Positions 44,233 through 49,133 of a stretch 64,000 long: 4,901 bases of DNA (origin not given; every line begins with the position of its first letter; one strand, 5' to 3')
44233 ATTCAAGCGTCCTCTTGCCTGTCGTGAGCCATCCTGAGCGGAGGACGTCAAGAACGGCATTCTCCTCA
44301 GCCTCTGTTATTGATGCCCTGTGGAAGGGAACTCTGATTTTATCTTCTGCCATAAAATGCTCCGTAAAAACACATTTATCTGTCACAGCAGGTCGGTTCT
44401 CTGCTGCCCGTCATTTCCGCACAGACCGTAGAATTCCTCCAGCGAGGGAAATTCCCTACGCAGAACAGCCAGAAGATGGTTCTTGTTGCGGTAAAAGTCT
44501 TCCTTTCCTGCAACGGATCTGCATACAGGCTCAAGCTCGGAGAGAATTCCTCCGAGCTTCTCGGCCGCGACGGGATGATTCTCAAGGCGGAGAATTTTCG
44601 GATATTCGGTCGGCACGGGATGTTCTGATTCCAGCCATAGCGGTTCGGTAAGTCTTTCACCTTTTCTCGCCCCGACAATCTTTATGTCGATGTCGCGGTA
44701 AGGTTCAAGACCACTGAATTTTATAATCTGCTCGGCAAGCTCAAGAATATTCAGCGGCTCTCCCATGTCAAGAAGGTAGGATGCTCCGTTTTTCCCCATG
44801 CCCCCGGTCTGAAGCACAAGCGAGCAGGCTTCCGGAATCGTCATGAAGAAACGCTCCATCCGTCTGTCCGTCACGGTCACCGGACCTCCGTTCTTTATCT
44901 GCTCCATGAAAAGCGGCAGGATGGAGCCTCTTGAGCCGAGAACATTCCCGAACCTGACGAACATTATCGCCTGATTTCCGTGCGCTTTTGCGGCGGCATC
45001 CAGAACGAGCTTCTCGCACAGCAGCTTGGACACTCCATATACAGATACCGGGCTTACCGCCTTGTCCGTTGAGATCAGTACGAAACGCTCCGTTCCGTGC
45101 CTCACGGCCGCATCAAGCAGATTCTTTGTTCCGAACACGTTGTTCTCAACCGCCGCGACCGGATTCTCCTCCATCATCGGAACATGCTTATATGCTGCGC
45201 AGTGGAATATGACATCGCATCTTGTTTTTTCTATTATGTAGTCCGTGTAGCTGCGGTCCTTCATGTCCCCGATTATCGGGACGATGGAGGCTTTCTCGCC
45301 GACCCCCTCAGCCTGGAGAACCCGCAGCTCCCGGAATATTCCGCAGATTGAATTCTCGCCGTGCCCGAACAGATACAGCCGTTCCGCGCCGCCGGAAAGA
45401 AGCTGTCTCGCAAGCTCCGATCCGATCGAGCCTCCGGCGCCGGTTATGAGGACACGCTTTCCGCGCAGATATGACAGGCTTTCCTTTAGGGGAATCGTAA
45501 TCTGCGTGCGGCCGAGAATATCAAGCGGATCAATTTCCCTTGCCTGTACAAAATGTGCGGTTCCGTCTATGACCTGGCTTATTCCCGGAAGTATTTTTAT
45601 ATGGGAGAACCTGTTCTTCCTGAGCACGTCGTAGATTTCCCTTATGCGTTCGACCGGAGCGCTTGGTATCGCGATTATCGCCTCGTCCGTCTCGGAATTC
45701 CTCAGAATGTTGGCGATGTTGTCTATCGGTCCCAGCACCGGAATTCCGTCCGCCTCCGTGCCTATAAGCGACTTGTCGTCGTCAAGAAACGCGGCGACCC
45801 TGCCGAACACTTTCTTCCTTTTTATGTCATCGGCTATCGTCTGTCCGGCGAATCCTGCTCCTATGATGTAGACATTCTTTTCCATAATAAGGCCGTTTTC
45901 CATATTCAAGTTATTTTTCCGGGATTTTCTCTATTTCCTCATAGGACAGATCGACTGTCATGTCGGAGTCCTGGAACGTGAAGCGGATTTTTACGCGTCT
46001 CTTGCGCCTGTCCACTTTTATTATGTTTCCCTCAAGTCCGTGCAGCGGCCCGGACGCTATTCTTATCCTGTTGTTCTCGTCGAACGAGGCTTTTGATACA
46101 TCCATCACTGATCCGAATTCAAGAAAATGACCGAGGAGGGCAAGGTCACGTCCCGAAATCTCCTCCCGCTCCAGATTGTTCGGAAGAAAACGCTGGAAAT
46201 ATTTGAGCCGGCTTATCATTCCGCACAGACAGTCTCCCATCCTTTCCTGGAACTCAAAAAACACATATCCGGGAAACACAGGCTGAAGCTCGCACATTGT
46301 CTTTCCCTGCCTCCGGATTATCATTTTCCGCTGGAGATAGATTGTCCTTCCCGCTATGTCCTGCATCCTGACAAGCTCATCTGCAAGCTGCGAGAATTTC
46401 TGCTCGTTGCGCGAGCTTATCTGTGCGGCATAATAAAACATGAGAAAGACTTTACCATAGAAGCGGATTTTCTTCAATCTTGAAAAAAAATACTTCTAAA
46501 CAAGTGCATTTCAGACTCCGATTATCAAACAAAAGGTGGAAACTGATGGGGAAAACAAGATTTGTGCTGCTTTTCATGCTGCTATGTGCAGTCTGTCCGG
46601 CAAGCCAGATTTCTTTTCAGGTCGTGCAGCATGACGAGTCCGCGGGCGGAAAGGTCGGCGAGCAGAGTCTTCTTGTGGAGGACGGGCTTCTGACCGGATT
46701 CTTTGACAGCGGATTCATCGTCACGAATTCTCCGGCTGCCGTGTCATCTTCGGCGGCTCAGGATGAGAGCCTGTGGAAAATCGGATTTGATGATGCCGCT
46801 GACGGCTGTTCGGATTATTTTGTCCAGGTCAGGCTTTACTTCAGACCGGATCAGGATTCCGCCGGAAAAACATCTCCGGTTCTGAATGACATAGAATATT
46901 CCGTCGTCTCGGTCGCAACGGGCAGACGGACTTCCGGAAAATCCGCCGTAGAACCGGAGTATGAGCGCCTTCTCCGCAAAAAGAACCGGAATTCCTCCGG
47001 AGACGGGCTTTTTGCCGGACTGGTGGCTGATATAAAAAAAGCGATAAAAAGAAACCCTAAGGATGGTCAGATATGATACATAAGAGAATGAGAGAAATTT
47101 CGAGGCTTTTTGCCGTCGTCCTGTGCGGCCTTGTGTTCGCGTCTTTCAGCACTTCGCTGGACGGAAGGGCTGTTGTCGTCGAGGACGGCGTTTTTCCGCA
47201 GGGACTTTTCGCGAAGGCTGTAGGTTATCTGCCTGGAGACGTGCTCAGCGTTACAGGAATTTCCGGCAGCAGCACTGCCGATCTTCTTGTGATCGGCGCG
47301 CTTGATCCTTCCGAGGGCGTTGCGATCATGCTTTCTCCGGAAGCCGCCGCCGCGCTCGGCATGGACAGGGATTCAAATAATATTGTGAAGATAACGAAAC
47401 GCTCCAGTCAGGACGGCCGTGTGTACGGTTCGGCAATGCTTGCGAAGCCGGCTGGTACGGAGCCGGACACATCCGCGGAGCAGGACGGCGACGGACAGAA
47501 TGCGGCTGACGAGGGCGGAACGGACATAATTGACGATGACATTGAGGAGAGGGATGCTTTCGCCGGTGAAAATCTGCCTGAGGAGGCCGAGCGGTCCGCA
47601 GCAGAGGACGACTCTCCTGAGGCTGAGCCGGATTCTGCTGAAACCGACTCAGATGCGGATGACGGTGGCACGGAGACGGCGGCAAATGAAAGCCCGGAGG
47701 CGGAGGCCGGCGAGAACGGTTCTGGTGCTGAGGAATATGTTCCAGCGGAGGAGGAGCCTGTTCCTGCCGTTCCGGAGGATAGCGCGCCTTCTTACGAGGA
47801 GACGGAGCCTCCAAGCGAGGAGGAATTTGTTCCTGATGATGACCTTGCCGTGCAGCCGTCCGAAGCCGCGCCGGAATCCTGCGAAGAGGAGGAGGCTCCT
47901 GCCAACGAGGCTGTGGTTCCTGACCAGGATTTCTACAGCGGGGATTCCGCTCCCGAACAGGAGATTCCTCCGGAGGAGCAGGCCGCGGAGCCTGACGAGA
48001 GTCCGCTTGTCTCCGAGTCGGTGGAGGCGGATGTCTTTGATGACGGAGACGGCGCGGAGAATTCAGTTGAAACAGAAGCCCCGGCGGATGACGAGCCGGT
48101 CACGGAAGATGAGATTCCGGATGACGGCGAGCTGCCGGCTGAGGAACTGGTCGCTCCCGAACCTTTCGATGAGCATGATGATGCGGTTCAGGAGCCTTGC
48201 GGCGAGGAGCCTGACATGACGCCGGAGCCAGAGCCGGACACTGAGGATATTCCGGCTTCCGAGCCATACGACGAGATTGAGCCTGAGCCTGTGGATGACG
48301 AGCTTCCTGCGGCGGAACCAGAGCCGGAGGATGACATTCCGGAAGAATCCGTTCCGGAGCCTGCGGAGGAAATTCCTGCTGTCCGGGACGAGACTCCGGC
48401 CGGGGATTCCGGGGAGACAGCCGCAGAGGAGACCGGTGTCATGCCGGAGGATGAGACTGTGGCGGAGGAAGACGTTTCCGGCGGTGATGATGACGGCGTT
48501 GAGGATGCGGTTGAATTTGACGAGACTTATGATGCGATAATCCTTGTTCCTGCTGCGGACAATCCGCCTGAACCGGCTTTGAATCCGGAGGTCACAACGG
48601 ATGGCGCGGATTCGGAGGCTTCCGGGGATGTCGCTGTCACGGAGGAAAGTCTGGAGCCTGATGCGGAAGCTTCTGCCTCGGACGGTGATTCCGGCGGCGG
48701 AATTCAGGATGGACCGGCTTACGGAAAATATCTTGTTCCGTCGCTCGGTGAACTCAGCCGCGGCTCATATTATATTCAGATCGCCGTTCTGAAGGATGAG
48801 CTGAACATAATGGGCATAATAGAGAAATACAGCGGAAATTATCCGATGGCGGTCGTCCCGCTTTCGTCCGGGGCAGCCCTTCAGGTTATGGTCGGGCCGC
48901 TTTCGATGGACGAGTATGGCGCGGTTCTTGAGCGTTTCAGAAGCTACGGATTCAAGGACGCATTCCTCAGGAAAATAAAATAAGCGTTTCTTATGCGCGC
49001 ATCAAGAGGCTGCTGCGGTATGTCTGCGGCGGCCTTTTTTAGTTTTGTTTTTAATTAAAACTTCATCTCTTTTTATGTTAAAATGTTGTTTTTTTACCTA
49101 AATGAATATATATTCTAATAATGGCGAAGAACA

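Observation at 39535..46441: NusG-paralog-led operon joining amino-sugar enzymes to a xanthine-dehydrogenase-type redox trimer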

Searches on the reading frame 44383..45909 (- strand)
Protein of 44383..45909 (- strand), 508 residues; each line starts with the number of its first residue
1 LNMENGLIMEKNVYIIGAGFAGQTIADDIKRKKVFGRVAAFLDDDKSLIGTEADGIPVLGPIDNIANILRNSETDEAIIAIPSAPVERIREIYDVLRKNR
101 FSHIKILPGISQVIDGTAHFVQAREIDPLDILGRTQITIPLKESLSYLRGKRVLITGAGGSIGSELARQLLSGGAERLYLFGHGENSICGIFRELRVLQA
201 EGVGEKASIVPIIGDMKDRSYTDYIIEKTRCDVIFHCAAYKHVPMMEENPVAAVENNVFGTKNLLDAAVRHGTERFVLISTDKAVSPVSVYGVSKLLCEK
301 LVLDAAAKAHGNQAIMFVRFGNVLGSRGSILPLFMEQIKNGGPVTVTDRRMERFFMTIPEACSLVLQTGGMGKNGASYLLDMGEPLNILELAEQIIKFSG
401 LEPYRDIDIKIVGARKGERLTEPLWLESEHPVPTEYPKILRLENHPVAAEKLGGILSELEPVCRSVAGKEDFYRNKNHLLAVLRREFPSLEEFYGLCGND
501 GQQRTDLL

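Call 3: search_protein_families(library=pfam, proteins=[window:44383-45909:-], max_evalue=0.01)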
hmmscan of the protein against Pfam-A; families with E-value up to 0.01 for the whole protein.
window:44383-45909:- (508 aa): 15 families
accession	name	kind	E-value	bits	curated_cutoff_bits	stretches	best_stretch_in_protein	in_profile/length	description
PF02719.21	Polysacc_synt_2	-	2.3e-106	355.7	20.2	1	153-442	1-291/293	Polysaccharide biosynthesis protein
PF01370.27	Epimerase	-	5.3e-26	91.9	20.9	1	153-364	1-220/240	NAD dependent epimerase/dehydratase family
PF16363.11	GDP_Man_Dehyd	-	7.1e-22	78.7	27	1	154-394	1-261/332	GDP-mannose 4,6 dehydratase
PF04321.23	RmlD_sub_bind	-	1.1e-17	64.4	27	1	152-349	2-178/287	RmlD substrate binding domain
PF07993.18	NAD_binding_4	-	9.3e-10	38.5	20.1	1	155-285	1-140/258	Male sterility protein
PF01073.25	3Beta_HSD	-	4.4e-09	36.2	22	1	154-287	1-122/280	3-beta hydroxysteroid dehydrogenase/isomerase family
PF13727.12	CoA_binding_3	-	1.7e-06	28.6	25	1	12-99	79-167/175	CoA-binding domain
PF17836.7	PglD_N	-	1.2e-05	26.2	23.4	1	12-82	1-66/78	PglD N-terminal domain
PF08659.16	KR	-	2.7e-05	24.6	22.6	1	153-281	3-136/180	KR domain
PF02629.25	CoA_binding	-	5.8e-05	24.2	22.3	1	10-87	3-77/97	CoA binding domain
PF13460.12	NAD_binding_10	-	0.00014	22.2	27.2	1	157-285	1-102/184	NAD(P)H-binding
PF00106.31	adh_short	-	0.00015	21.7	26.6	1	151-301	1-159/195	short chain dehydrogenase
PF00056.29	Ldh_1_N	-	0.0027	18.2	27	0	152-196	2-47/141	lactate/malate dehydrogenase, NAD binding domain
PF01408.29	GFO_IDH_MocA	-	0.003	18.7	24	0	12-83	2-72/120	Oxidoreductase family, NAD-binding Rossmann fold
PF01488.26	Shikimate_DH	-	0.0035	17.9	24.3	0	143-180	5-41/138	Shikimate / quinate 5-dehydrogenase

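Call 4: search_protein_families(library=ncbifam, proteins=[window:44383-45909:-], max_evalue=0.01)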
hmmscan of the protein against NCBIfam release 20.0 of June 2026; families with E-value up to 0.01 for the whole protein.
window:44383-45909:- (508 aa): 48 families (the best 25 are shown)
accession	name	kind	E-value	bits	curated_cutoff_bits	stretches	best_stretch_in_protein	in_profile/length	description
TIGR03589.1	PseB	equivalog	8.6e-49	166.2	407.75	1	149-438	3-275/324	UDP-N-acetylglucosamine 4,6-dehydratase (inverting)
TIGR04130.1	FnlA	equivalog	1.1e-44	152.7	730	1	149-425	3-265/337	UDP-N-acetylglucosamine 4,6-dehydratase/5-epimerase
TIGR01179.1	galE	equivalog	3.5e-17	62.2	262.3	1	152-326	1-179/332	UDP-glucose 4-epimerase GalE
TIGR04180.1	EDH_00030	hypoth_equivalog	1.1e-13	50.9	475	1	153-283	1-123/297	NAD-dependent 4,6-dehydratase LegB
TIGR01214.1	rmlD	equivalog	1.9e-13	50.2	224.05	1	152-328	1-155/285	dTDP-4-dehydrorhamnose reductase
TIGR02622.1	CDP_4_6_dhtase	equivalog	2e-13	50.2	278.45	1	149-285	3-133/352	CDP-glucose 4,6-dehydratase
TIGR01181.1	dTDP_gluc_dehyt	equivalog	6.7e-13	48.4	365.1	1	152-397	1-259/321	dTDP-glucose 4,6-dehydratase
NF007956.0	PRK10675.1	subfamily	2.3e-12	46.7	394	1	152-328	2-185/338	UDP-glucose 4-epimerase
TIGR03466.1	HpnA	hypoth_equivalog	1.5e-10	40.5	367.65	1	152-284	2-116/327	hopanoid-associated sugar epimerase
TIGR03023.1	WcaJ_sugtrans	equivalog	1.9e-10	40.6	410.75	1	8-130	127-249/453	undecaprenyl-phosphate glucose phosphotransferase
NF043036.1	ErythonDh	equivalog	2.8e-10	39.9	325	1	152-306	2-164/321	D-erythronate dehydrogenase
TIGR03570.1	NeuD_NnaD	subfamily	2.1e-09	37.3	160.8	1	13-105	2-88/202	NeuD/PglB/VioB family sugar acetyltransferase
TIGR03025.1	EPS_sugtrans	subfamily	3.6e-09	36.4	295.55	1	8-126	123-240/445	exopolysaccharide biosynthesis polyprenyl glycosylphosphotransferase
TIGR02197.1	heptose_epim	equivalog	1.2e-08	34.5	274.6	1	153-327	1-174/316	ADP-glyceromanno-heptose 6-epimerase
TIGR01746.1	Thioester-redct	subfamily_domain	4.5e-08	32.7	213.35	1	153-326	2-198/371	thioester reductase domain-containing protein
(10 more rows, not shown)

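Call 53: search_solved_structures(query=window:44383-45903:-, max_evalue=1e-10, show_alignments=1)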
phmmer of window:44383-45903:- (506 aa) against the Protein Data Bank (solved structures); distinct sequences matched with E-value up to 1e-10: 15.
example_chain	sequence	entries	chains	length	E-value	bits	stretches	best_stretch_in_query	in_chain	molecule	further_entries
5bjy_A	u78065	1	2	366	2.4e-68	234.6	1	121-464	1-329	WlaL protein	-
5bju_A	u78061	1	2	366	3.2e-67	230.9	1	121-464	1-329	WlaL protein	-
5bjw_A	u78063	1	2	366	1.1e-66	229.1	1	121-464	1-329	WlaL protein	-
5bjx_A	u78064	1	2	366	1.6e-66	228.6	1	121-464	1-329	WlaL protein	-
5bjv_A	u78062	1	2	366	1.1e-65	225.9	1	121-464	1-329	WlaL protein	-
4j2o_A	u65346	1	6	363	6.4e-44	154.1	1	145-424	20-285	UDP-N-acetylglucosamine 4,6-dehydratase/5-epimerase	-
6bwc_A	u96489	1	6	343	1.5e-43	152.9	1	145-437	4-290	Polysaccharide biosynthesis protein CapD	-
3vvb_A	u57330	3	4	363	1.3e-37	133.3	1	148-428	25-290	CapE | Capsular polysaccharide synthesis enzyme Cap8E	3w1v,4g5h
3vvc_A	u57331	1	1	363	4.7e-37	131.4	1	148-428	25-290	Capsular polysaccharide synthesis enzyme Cap8E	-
2gn4_A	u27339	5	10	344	2.2e-35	125.9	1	145-434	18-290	UDP-GlcNAc C6 dehydratase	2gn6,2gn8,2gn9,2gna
3pvz_A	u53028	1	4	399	7.9e-23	84.5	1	138-397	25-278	UDP-N-acetylglucosamine 4,6-dehydratase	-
4tqg_A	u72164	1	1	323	1.2e-22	83.9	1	206-427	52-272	Putative dTDP-d-glucose 4 6-dehydratase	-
8wow_A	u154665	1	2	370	1.4e-12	50.7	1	148-280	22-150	UDP-glucose 4-epimerase 2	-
8wov_B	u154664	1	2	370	1.4e-12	50.7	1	148-280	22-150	UDP-glucose 4-epimerase 2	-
8wop_A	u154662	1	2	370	1.4e-12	50.7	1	148-280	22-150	UDP-glucose 4-epimerase 2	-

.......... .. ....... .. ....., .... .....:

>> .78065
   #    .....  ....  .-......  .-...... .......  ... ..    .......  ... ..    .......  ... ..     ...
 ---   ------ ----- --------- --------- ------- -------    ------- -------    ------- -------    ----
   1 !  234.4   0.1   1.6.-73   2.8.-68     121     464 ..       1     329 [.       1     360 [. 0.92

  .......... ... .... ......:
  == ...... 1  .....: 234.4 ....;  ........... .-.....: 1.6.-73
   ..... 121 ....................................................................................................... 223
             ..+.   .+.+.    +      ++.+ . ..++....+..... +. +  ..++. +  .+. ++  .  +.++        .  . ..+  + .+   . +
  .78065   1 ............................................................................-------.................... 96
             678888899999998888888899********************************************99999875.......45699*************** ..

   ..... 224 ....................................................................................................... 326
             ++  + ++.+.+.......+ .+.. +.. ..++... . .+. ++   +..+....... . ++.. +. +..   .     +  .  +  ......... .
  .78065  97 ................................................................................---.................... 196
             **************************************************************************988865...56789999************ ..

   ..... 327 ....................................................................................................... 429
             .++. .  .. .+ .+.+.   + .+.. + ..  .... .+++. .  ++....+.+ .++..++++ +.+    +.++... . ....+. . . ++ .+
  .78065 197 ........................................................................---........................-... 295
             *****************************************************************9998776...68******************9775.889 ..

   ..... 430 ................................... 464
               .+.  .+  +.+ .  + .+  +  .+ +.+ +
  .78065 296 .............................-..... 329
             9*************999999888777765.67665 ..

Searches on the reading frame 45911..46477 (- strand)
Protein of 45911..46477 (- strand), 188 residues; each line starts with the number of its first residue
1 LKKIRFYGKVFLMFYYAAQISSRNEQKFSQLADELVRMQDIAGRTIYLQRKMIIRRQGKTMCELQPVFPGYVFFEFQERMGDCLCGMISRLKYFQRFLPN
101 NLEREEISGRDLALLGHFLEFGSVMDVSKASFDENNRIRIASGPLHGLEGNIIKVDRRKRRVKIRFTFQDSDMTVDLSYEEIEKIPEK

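Call 3: search_protein_families(library=pfam, proteins=[window:45911-46477:-], max_evalue=0.01)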
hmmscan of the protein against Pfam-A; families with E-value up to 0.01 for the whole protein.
window:45911-46477:- (188 aa): 1 family
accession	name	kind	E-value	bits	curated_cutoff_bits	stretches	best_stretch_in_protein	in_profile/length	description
PF02357.24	NusG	-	9.4e-06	26.5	22.2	1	15-100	3-77/93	Transcription termination factor nusG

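Call 4: search_protein_families(library=ncbifam, proteins=[window:45911-46477:-], max_evalue=0.01)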
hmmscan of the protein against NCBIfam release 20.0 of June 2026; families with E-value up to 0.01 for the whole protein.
window:45911-46477:- (188 aa): 6 families
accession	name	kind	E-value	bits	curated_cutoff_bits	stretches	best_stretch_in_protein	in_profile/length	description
NF033641.1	antiterm_LoaP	exception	3.5e-33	115.1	125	1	15-184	1-166/166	antiterminator LoaP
TIGR00922.1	nusG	equivalog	2.9e-13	50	135.7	1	16-185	2-172/172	transcription termination/antitermination protein NusG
NF033644.1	antiterm_UpxY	subfamily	2.3e-11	44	100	1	16-167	2-149/164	UpxY family transcription antiterminator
TIGR01955.1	RfaH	equivalog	0.0018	18.3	144.5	1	32-167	14-143/159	transcription/translation regulatory transformer protein RfaH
TIGR01956.2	NusG_myco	equivalog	0.0032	17.1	150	0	128-185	182-239/239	transcription termination/antitermination protein NusG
TIGR01080.1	rplX_A_E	equivalog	0.0037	17.6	47.65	0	135-164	45-74/116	50S ribosomal protein L24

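Call 56: search_protein_families(library=ncbifam, proteins=[window:45911-46441:-], max_evalue=0.001)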
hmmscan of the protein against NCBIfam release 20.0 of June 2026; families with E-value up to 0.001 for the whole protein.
window:45911-46441:- (176 aa): 3 families
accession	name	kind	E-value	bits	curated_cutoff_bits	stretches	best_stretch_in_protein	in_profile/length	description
NF033641.1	antiterm_LoaP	exception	2.8e-33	115.4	125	1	3-172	1-166/166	antiterminator LoaP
TIGR00922.1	nusG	equivalog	2.3e-13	50.4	135.7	1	4-173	2-172/172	transcription termination/antitermination protein NusG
NF033644.1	antiterm_UpxY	subfamily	1.8e-11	44.3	100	1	4-155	2-149/164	UpxY family transcription antiterminator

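Call 93: search_solved_structures(query=window:45911-46441:-, max_evalue=0.001)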
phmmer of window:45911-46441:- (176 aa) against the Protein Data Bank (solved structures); distinct sequences matched with E-value up to 0.001: 13.
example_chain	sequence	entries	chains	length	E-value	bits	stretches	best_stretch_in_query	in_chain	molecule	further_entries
8f5g_A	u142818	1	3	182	8.3e-15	58.2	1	34-175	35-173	Transcription termination/antitermination protein NusG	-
6ztj_CF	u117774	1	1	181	1.2e-06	31.7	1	22-172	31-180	Transcription termination/antitermination protein NusG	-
9w0n_7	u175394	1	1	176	1.5e-06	31.3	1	22-172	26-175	Transcription termination/antitermination protein NusG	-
2jvv_A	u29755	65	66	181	1.6e-06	31.2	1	22-172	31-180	Transcription antitermination protein nusG | Transcription termination/antitermination protein NusG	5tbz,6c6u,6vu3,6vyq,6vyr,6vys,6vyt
5ms0_F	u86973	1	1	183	1.7e-06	31.1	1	22-172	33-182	Transcription termination/antitermination protein NusG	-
6tqn_G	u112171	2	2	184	1.7e-06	31.1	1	22-172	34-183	Transcription termination/antitermination protein NusG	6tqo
9gux_Z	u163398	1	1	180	1.8e-06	31.1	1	22-172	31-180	Transcription termination/antitermination protein NusG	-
8syi_G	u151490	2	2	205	5.9e-06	29.4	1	3-172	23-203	Transcription termination/antitermination protein NusG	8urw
6gov_G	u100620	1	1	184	5.9e-06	29.4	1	22-172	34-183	Transcription termination/antitermination protein NusG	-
1m1g_A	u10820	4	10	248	7.2e-06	29.1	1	53-173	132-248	Transcription antitermination protein nusG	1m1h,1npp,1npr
2lq8_A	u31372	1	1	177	1.2e-05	28.4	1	37-173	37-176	Transcription antitermination protein nusG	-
2xhc_A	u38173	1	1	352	0.00042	23.4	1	51-173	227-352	TRANSCRIPTION ANTITERMINATION PROTEIN NUSG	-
8ehq_G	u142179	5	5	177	0.00081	22.4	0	118-173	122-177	Transcription termination/antitermination protein NusG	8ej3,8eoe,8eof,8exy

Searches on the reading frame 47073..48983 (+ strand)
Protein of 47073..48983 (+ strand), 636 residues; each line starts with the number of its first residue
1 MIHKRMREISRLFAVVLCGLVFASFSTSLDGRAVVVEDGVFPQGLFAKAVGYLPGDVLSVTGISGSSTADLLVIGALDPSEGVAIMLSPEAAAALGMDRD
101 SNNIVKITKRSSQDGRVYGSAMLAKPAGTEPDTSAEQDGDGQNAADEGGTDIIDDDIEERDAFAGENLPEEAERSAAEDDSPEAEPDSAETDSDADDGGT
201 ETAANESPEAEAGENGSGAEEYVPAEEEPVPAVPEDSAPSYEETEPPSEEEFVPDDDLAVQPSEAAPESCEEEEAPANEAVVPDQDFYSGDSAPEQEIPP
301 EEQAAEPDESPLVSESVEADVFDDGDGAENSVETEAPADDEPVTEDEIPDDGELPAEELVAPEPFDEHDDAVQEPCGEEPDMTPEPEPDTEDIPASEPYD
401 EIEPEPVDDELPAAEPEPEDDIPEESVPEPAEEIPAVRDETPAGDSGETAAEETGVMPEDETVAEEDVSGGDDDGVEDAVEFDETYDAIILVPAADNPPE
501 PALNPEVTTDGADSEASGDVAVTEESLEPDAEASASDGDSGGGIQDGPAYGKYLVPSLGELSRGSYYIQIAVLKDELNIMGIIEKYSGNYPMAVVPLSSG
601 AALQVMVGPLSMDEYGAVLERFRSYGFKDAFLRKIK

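Call 3: search_protein_families(library=pfam, proteins=[window:47073-48983:+], max_evalue=0.01)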
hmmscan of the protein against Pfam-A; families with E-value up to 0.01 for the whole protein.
window:47073-48983:+ (636 aa): 0 families

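Call 55: search_protein_families(library=pfam, proteins=[window:47073-48983:+], max_evalue=1)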
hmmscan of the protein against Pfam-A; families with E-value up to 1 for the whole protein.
window:47073-48983:+ (636 aa): 0 families
